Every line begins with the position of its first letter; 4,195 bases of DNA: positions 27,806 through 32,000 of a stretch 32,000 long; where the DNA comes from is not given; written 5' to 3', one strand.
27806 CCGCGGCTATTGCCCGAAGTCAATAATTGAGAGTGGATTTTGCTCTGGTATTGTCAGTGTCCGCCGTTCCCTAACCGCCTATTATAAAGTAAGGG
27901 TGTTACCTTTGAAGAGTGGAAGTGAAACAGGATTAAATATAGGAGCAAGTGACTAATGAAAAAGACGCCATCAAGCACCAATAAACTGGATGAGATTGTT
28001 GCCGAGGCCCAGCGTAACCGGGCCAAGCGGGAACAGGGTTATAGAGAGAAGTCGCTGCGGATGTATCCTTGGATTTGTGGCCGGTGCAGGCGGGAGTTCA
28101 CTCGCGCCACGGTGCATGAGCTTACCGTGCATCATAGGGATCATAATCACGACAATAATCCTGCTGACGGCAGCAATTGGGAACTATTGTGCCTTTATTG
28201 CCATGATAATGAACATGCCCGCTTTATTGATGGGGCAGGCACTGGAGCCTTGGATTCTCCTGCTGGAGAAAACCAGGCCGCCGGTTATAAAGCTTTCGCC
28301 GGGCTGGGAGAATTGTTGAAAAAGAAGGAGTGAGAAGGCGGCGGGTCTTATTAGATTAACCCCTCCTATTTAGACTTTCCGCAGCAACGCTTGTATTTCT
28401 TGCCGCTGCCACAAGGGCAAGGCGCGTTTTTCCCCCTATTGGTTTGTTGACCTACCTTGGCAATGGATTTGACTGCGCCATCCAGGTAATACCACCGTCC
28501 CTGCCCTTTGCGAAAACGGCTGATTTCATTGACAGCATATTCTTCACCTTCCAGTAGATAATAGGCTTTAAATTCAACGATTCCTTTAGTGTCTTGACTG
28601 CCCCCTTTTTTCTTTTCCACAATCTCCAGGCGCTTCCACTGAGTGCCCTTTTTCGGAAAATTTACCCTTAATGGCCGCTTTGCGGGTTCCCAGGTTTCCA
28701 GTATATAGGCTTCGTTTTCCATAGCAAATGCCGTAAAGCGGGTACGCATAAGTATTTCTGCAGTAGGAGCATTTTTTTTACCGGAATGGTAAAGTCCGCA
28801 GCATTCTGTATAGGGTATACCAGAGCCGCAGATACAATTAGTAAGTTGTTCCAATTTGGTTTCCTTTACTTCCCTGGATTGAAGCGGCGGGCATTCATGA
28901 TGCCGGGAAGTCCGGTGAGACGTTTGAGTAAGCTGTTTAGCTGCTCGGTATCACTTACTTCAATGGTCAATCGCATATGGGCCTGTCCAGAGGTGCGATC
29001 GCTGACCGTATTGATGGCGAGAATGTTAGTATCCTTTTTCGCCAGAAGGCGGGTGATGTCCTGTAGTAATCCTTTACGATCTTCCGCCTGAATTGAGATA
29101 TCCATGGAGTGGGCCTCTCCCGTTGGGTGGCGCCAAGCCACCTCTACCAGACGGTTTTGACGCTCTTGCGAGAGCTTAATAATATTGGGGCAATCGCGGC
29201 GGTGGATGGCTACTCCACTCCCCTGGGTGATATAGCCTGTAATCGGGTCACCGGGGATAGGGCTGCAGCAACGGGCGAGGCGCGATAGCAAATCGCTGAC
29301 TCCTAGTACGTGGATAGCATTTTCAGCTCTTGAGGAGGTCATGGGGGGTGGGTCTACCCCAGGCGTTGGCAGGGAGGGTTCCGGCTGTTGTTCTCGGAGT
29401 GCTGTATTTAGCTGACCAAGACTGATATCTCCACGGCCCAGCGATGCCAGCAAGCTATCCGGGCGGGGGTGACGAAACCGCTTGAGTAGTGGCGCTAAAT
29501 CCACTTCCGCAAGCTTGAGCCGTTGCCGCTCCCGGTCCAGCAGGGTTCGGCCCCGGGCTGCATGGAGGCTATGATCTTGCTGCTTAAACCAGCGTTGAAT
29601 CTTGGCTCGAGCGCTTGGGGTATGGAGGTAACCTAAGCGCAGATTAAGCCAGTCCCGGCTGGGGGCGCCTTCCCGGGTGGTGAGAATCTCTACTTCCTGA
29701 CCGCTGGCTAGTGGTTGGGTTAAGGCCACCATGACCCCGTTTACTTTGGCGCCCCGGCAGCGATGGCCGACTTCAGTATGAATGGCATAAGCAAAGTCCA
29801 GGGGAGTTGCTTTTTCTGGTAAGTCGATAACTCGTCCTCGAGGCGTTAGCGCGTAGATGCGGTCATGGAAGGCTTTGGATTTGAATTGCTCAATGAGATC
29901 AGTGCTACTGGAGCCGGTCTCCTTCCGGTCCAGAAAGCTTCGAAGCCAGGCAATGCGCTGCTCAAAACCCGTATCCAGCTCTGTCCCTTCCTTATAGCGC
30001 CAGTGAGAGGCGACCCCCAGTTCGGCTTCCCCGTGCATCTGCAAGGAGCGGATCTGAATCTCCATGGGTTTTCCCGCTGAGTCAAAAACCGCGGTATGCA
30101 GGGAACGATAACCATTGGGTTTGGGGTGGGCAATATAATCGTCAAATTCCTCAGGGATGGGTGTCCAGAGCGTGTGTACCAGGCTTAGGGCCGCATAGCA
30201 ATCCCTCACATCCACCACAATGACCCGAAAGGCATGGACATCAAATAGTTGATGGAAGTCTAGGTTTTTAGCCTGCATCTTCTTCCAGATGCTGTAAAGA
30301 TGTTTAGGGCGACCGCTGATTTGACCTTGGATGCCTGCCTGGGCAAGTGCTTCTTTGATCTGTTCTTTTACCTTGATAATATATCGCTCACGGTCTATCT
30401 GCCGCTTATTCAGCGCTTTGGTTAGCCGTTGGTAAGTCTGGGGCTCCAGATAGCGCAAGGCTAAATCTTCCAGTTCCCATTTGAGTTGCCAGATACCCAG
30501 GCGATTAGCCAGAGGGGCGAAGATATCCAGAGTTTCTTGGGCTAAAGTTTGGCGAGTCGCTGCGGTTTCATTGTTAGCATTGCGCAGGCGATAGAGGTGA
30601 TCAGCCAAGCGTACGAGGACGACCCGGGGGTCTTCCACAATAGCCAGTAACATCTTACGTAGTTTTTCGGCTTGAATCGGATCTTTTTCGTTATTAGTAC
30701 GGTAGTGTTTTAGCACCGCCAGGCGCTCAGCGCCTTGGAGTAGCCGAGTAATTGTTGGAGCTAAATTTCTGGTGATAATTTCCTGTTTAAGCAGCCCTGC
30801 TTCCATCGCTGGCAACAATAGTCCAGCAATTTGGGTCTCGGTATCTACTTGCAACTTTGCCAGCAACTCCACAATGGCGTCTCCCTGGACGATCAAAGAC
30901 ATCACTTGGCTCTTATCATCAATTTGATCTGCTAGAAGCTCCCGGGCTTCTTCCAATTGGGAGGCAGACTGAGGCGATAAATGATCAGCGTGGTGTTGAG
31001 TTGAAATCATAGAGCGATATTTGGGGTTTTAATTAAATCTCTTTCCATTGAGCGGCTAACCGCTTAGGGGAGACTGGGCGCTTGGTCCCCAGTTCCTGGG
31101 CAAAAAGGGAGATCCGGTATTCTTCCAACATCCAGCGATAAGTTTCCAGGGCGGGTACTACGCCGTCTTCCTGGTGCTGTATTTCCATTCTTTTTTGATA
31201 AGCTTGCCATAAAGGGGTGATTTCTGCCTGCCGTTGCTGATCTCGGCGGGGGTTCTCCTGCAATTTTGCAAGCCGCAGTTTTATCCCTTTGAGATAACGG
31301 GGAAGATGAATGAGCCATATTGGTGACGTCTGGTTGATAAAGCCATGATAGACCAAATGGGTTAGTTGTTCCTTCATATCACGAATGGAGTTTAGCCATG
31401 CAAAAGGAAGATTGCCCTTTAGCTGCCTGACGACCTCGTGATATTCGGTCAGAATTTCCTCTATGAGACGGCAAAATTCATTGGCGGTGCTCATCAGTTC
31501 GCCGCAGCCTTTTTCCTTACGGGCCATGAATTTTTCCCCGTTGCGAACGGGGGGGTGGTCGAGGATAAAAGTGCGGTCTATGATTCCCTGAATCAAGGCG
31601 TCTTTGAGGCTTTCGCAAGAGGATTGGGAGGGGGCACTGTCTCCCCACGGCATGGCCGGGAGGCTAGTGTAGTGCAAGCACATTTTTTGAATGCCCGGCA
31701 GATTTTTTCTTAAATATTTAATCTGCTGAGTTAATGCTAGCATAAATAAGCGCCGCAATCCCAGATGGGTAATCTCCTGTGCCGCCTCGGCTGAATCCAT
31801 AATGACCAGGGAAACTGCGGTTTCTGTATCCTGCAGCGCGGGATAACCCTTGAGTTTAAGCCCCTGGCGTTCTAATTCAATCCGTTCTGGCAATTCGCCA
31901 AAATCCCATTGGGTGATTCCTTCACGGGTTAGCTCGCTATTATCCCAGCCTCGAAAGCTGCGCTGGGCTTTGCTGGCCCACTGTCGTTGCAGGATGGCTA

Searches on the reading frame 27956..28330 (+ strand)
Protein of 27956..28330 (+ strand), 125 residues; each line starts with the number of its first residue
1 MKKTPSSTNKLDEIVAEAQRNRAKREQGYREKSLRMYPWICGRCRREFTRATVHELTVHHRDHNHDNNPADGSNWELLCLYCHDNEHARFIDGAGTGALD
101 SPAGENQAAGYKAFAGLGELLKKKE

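Call 66: search_protein_families(library=pfam, proteins=[window:27956-28330:+], max_evalue=0.0001)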
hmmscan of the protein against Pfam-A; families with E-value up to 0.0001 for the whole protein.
window:27956-28330:+ (125 aa): 1 family
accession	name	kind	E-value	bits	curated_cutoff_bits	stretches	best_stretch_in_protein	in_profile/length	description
PF01844.29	HNH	-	4.7e-11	43.1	21.4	1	41-89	1-47/47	HNH endonuclease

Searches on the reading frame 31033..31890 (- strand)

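Call 66: search_protein_families(library=pfam, proteins=[window:31033-31890:-], max_evalue=0.0001)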
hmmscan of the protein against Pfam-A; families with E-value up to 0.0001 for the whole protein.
window:31033-31890:- (285 aa): 1 family
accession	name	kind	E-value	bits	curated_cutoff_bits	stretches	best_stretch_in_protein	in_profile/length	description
PF11898.13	DUF3418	-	2.3e-81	274.7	25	1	1-284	317-582/582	Domain of unknown function (DUF3418)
